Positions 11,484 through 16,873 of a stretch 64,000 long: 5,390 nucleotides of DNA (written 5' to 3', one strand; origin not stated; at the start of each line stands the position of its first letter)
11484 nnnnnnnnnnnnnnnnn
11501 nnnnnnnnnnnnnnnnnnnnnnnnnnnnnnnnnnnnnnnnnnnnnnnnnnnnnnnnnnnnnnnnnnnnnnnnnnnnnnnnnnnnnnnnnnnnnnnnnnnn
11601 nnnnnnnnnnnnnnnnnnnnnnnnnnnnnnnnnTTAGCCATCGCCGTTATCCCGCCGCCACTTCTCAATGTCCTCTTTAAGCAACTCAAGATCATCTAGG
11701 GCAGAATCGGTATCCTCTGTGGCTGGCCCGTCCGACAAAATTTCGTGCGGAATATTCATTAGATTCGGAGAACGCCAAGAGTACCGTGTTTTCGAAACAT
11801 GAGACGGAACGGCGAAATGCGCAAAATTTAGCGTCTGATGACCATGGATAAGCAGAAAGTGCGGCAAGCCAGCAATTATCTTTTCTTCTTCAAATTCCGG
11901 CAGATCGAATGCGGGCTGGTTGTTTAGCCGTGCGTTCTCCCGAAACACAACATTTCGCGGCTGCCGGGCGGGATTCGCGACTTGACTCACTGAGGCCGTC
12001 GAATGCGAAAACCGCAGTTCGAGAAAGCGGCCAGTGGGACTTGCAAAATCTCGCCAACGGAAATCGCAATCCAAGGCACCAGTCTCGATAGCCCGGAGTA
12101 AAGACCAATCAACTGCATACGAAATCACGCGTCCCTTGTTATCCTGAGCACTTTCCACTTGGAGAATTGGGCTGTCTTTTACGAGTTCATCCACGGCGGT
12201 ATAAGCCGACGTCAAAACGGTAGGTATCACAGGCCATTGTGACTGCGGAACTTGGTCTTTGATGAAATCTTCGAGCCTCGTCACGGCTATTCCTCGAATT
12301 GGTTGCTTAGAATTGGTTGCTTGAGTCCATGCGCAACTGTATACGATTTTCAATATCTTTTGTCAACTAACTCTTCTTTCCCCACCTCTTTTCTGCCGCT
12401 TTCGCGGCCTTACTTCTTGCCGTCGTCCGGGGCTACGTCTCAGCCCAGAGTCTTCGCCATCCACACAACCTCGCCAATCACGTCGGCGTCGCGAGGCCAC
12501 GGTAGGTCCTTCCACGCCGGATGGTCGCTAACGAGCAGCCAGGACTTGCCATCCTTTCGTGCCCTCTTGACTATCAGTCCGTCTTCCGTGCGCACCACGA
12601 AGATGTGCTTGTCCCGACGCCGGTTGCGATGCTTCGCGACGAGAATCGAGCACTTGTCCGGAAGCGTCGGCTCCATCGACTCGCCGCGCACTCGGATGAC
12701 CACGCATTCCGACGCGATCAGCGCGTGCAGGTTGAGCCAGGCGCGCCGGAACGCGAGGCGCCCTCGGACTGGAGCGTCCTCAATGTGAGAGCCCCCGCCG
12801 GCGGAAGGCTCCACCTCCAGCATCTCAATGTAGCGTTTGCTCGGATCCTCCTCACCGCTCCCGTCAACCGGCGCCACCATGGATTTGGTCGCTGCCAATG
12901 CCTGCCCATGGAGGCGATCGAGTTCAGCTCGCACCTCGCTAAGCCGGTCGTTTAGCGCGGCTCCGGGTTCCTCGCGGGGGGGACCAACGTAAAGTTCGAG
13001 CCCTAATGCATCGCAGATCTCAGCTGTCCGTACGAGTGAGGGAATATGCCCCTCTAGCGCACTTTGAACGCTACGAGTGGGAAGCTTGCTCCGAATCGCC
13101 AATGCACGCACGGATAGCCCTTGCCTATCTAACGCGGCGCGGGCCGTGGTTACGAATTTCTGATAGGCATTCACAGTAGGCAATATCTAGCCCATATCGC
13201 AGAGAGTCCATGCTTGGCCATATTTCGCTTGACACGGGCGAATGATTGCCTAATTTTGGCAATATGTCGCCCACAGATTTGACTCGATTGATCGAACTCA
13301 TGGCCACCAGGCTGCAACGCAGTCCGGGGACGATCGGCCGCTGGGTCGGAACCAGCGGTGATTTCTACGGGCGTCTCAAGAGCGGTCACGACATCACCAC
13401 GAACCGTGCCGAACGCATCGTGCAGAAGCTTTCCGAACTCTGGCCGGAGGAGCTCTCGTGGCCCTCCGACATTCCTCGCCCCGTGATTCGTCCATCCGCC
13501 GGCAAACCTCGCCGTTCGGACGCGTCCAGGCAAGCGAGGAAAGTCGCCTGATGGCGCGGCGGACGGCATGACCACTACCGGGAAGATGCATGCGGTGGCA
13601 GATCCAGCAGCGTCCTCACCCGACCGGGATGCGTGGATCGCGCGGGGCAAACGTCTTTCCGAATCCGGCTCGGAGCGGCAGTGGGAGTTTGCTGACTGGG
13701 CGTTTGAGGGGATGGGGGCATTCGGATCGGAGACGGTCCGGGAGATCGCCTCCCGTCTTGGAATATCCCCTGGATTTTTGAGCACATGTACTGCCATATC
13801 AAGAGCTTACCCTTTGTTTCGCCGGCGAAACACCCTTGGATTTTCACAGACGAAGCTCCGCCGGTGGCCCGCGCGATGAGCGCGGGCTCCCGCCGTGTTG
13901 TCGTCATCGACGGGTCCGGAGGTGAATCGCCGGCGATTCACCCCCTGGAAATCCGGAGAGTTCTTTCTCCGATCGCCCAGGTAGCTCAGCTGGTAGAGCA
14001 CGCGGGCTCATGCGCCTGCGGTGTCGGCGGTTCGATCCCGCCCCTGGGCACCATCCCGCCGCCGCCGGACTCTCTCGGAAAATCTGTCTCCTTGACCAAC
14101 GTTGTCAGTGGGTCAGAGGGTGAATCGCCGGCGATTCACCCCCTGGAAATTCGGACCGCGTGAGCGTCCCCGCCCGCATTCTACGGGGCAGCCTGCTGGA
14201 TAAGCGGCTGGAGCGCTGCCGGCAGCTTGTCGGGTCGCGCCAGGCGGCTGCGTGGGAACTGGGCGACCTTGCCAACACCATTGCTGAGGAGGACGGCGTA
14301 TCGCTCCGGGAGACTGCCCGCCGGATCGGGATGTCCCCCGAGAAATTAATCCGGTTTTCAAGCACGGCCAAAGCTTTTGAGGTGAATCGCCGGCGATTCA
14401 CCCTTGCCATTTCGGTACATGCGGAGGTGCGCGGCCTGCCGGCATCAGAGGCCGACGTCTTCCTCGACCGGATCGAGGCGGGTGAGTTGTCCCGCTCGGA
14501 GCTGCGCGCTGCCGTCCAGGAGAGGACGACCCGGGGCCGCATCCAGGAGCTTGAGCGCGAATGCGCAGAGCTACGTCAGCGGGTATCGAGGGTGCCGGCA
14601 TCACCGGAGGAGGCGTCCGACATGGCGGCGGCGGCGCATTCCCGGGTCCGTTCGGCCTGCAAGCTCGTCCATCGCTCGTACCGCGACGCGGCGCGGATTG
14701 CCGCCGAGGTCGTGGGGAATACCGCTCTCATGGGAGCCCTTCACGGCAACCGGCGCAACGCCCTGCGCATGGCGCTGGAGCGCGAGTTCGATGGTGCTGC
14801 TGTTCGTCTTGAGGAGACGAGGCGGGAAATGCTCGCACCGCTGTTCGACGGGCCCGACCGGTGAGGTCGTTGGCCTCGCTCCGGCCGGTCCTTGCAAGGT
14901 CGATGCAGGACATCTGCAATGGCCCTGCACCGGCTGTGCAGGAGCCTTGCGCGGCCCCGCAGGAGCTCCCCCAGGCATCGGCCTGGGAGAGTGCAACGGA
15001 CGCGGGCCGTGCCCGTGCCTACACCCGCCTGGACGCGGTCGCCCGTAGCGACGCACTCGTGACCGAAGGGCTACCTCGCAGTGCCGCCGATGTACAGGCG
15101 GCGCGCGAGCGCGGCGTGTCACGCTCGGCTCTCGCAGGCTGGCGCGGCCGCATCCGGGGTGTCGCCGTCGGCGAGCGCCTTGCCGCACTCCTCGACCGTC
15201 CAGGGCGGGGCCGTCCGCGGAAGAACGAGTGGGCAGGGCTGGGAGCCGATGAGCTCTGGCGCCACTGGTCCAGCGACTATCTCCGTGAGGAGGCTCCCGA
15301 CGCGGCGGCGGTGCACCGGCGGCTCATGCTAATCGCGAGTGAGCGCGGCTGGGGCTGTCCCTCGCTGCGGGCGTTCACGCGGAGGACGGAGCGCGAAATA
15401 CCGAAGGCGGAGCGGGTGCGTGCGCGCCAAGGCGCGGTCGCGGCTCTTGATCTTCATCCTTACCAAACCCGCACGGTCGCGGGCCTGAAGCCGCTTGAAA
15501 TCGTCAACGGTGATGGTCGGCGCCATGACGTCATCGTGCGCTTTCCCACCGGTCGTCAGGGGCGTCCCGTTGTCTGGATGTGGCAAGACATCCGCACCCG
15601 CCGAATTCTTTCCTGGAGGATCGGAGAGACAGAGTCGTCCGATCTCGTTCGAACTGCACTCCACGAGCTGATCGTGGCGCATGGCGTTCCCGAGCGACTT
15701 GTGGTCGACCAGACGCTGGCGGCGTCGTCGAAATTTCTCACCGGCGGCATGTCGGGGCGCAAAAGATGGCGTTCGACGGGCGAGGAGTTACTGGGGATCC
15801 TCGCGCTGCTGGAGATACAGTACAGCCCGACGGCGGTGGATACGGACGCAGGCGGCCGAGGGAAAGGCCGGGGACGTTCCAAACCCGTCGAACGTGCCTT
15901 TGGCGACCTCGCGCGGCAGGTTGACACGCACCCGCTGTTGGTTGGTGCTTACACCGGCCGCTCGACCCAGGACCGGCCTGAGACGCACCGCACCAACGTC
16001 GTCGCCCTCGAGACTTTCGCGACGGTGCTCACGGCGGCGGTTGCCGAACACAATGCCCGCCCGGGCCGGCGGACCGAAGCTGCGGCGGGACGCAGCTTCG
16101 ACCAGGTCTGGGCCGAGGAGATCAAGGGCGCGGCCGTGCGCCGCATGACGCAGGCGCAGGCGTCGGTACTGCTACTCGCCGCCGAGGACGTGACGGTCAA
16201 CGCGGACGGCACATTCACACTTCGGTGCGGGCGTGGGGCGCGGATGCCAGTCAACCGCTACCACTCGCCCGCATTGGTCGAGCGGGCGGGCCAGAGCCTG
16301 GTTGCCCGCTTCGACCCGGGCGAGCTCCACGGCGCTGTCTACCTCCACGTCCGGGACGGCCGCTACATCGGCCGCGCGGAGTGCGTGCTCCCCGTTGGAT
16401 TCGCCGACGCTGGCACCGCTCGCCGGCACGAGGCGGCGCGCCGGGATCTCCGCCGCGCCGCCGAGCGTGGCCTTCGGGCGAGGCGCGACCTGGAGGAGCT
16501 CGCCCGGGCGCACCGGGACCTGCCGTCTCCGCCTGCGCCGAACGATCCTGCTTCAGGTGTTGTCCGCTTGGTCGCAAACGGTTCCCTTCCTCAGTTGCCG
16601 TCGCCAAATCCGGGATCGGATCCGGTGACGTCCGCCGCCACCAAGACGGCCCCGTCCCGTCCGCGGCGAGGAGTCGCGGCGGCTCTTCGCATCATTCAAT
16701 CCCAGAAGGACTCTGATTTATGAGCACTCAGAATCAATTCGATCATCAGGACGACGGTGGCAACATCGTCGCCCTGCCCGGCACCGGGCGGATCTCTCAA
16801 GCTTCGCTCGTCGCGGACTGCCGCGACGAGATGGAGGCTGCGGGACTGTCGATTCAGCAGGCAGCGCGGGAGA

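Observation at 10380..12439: Low-GC two-gene island behind the prophage repressor: unknown 239-aa protein coupled to an XRE-HTH::ImmA/IrrE peptidase fusion (candidate novel lysogen-expressed defence/TA-like module)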

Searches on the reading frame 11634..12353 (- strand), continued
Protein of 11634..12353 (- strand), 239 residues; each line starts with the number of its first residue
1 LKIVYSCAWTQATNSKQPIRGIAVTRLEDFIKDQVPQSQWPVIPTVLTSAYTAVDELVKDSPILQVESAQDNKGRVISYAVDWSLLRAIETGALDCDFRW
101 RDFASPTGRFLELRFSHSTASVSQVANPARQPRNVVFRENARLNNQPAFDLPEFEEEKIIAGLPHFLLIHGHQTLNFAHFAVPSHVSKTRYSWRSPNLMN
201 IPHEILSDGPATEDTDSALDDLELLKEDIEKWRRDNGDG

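Call 71: search_protein_families(library=pfam, proteins=[L006:2416-3303:+, L007:11847-12746:+, L004:11866-12747:+], max_evalue=0.1)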
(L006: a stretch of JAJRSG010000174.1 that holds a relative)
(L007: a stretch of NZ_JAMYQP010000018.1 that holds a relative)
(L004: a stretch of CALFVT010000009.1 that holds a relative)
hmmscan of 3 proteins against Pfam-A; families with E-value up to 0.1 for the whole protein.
L006:2416-3303:+ (295 aa): 8 families
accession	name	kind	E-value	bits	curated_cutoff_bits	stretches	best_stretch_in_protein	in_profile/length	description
PF03400.19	DDE_Tnp_IS1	-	2.6e-06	28.3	24.1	1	198-238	85-125/131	IS1 transposase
PF13936.12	HTH_38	-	0.0021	18.2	27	1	4-37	5-38/44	Helix-turn-helix domain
PF13610.12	DDE_Tnp_IS240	-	0.0053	17.3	27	1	93-148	19-75/139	DDE domain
PF01371.25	Trp_repressor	-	0.0054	17.2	27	1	6-38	35-68/88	Trp repressor protein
PF13384.12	HTH_23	-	0.0064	16.7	24.6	1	8-40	6-38/50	Homeodomain-like domain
PF08281.18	Sigma70_r4_2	-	0.0074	16.3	25.7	1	1-41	8-48/54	Sigma-70, region 4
PF00196.25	GerE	-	0.011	15.8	23.5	1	10-37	8-35/57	Bacterial regulatory proteins, luxR family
PF12759.13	HTH_Tnp_IS1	-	0.029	14.4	24.9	1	11-41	13-43/46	InsA C-terminal domain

L007:11847-12746:+ (299 aa): 6 families
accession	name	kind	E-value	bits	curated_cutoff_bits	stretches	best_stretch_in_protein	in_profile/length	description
PF03400.19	DDE_Tnp_IS1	-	9.2e-06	26.5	24.1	1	199-240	83-124/131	IS1 transposase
PF13936.12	HTH_38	-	0.00017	21.7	27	1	4-40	5-41/44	Helix-turn-helix domain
PF13610.12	DDE_Tnp_IS240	-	0.00029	21.4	27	1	92-151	18-78/139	DDE domain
PF01371.25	Trp_repressor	-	0.013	16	27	1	6-38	35-68/88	Trp repressor protein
PF13384.12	HTH_23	-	0.075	13.3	24.6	0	7-39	5-37/50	Homeodomain-like domain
PF00196.25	GerE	-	0.098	12.7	23.5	0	10-37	8-35/57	Bacterial regulatory proteins, luxR family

L004:11866-12747:+ (293 aa): 5 families
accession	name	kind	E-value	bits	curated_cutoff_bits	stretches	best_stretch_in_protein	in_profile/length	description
PF03400.19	DDE_Tnp_IS1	-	1.3e-07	32.5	24.1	1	197-237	84-124/131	IS1 transposase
PF13384.12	HTH_23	-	5.4e-05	23.3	24.6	1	5-38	3-36/50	Homeodomain-like domain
PF13610.12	DDE_Tnp_IS240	-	0.00022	21.8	27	1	92-148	18-75/139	DDE domain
PF13936.12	HTH_38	-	0.0013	18.8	27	1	6-38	7-39/44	Helix-turn-helix domain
PF01371.25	Trp_repressor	-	0.039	14.4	27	1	7-38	36-68/88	Trp repressor protein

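Call 75: find_encoding_contigs(protein=P0271, flank=10000, max_places=4)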
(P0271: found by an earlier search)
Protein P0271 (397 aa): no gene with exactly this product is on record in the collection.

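Call 76: find_encoding_contigs(protein=P0004, flank=10000, max_places=3)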
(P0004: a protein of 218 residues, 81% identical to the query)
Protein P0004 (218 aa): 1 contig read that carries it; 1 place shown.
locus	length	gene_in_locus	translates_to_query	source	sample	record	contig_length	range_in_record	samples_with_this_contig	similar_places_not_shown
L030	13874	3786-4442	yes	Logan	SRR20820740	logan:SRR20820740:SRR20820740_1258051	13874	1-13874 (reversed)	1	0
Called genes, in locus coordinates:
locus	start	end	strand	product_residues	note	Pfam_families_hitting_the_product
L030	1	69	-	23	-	?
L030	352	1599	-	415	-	PF00211:Guanylate_cyc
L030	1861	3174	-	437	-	-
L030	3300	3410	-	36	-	-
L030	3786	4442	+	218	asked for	-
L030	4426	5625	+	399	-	PF01381:HTH_3, PF12844:HTH_19, PF13560:HTH_31, PF06114:Peptidase_M78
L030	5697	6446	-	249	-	-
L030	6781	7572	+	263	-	-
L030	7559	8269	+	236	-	-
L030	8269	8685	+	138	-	-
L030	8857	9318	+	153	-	-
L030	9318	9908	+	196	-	-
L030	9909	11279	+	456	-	-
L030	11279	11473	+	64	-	-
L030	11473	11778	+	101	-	PF23148:Gp77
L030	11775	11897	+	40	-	-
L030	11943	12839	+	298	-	-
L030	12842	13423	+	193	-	-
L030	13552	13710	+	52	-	-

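Call 77: find_encoding_contigs(protein=P0003, flank=10000, max_places=3)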
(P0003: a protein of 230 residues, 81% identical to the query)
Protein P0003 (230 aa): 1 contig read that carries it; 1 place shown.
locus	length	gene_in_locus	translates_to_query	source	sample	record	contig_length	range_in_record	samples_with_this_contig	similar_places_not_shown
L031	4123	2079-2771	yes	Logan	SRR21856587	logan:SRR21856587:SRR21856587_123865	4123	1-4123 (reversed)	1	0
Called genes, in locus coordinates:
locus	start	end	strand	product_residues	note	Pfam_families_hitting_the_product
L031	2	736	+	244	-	?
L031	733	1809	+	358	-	PF05621:TniB, PF13401:AAA_22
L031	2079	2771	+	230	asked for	-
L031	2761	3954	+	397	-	PF12844:HTH_19, PF13560:HTH_31, PF01381:HTH_3, PF13412:HTH_24 (faint), PF06114:Peptidase_M78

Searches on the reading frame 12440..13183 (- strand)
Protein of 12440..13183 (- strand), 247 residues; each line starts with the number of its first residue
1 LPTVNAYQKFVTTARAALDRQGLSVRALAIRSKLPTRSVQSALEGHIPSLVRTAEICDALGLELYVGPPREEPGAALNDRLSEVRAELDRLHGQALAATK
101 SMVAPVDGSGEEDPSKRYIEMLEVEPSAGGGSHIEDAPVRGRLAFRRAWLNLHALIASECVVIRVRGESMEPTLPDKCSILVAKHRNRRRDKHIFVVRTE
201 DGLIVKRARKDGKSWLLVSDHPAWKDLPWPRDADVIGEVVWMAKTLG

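Call 3: search_protein_families(library=pfam, proteins=[window:12440-13183:-], max_evalue=0.01)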
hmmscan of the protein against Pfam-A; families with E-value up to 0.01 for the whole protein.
window:12440-13183:- (247 aa): 1 family
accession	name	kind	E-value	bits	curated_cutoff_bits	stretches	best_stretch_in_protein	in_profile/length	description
PF00717.28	Peptidase_S24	-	2.7e-16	59.8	23.3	1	127-240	7-116/116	Peptidase S24-like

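Call 6: search_protein_families(library=phrogs, proteins=[window:12440-13183:-], max_evalue=0.01)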
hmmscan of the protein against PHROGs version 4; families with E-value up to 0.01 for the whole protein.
window:12440-13183:- (247 aa): 6 families
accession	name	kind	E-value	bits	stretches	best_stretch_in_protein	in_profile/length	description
phrog_4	-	transcription regulation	2e-24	87.3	1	77-245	204-338/400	transcriptional repressor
phrog_6201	-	transcription regulation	8.2e-12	46.1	1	158-243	26-115/121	CI-like repressor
phrog_8558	-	unknown function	0.00039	21.6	1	156-240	16-105/114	-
phrog_4583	-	transcription regulation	0.00098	20.1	1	11-49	12-50/81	transcriptional repressor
phrog_769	-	transcription regulation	0.0013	19.7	1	16-63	18-63/89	transcriptional repressor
phrog_811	-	DNA, RNA and nucleotide metabolism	0.0035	17.9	1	160-242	48-131/140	UmuD-like protein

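Call 7: search_protein_families(library=padloc, proteins=[window:12440-13183:-], max_evalue=0.1)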
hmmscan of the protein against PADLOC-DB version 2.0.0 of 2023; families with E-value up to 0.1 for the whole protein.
window:12440-13183:- (247 aa): 0 families

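Call 47: search_protein_families(library=ncbifam, proteins=[window:12440-13183:-], max_evalue=0.01)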
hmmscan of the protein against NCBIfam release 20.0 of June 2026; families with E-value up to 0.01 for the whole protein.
window:12440-13183:- (247 aa): 3 families
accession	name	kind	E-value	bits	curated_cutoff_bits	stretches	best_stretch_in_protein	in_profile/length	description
NF007621.2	PRK10276.1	subfamily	5.8e-05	23.1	110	1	161-237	30-108/115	translesion error-prone DNA polymerase V autoproteolytic subunit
TIGR02754.1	sod_Ni_protease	equivalog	8.5e-05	23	63.25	1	164-222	2-67/90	nickel-type superoxide dismutase maturation protease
NF048000.1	ECH1013_TF_S24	equivalog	0.0028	17.6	300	0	161-246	114-204/204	ECH_1013 family putative transcriptional regulator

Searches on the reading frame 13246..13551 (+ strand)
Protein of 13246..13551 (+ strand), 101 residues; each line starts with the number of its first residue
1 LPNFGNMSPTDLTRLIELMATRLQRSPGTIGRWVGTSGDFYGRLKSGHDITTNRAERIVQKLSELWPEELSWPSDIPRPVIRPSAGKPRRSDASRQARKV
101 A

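Call 3: search_protein_families(library=pfam, proteins=[window:13246-13551:+], max_evalue=0.01)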
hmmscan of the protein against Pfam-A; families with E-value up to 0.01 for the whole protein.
window:13246-13551:+ (101 aa): 0 families

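Call 6: search_protein_families(library=phrogs, proteins=[window:13246-13551:+], max_evalue=0.01)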
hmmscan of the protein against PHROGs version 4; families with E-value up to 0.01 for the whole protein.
window:13246-13551:+ (101 aa): 1 family
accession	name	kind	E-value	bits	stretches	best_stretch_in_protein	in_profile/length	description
phrog_7669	-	unknown function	1.8e-20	74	1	7-99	7-99/105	-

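Call 47: search_protein_families(library=ncbifam, proteins=[window:13246-13551:+], max_evalue=0.01)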
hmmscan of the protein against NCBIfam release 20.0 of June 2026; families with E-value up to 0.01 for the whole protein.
window:13246-13551:+ (101 aa): 0 families

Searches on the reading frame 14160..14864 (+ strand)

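Call 3: search_protein_families(library=pfam, proteins=[window:14160-14864:+], max_evalue=0.01)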
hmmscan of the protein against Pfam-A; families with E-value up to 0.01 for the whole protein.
window:14160-14864:+ (234 aa): 0 families

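Call 6: search_protein_families(library=phrogs, proteins=[window:14160-14864:+], max_evalue=0.01)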
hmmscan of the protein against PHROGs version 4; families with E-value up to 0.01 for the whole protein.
window:14160-14864:+ (234 aa): 0 families

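Call 47: search_protein_families(library=ncbifam, proteins=[window:14160-14864:+], max_evalue=0.01)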
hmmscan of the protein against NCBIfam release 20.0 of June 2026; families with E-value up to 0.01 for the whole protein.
window:14160-14864:+ (234 aa): 1 family
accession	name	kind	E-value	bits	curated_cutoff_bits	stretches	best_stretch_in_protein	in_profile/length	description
NF038070.1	LmbU_fam_TF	subfamily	2e-12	47.4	125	1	21-161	20-155/171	LmbU family transcriptional regulator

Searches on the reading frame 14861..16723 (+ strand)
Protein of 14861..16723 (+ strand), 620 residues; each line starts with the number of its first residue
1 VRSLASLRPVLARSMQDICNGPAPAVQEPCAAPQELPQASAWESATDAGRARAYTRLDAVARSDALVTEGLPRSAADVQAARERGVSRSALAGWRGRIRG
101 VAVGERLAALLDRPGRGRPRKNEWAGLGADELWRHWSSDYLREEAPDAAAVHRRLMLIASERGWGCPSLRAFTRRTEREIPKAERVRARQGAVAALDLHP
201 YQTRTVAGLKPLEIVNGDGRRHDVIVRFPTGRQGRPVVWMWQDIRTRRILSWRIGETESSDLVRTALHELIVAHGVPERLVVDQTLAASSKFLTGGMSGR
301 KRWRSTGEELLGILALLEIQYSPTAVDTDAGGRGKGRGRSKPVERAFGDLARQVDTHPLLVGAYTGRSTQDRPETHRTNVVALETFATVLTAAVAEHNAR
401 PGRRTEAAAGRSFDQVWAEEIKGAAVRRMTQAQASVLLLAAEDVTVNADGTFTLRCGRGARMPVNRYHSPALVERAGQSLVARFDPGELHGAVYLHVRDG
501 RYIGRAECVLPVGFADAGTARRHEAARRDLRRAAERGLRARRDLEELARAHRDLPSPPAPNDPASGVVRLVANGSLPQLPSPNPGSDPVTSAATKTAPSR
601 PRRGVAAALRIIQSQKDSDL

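Call 3: search_protein_families(library=pfam, proteins=[window:14861-16723:+], max_evalue=0.01)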
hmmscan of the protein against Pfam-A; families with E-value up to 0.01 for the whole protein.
window:14861-16723:+ (620 aa): 4 families
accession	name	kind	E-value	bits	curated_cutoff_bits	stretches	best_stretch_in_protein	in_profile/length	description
PF02914.21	DDE_2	-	1.4e-48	165.9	23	1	206-418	1-217/221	Bacteriophage Mu transposase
PF09039.17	HTH_Tnp_Mu_2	-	3.8e-17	62.8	20.5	1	98-205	4-109/109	Mu DNA binding, I gamma subdomain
PF09299.17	Mu-transpos_C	-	6.2e-07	29.8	21.7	1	436-504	2-60/61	Mu transposase, C-terminal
PF13551.12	HTH_29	-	0.0024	18.4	28.1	0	78-122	16-56/64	Winged helix-turn helix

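Call 29: find_related_loci(query=window:14861-16723:+, collection=viral_contigs, flank=10000)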
Query window:14861-16723:+ (620 aa) in viral_contigs; peptide patterns used: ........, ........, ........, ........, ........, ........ (x = any residue, [..] = any of these).
2 stretches matched a pattern, but none encodes a relative of the query by tblastn (E <= 1e-3).
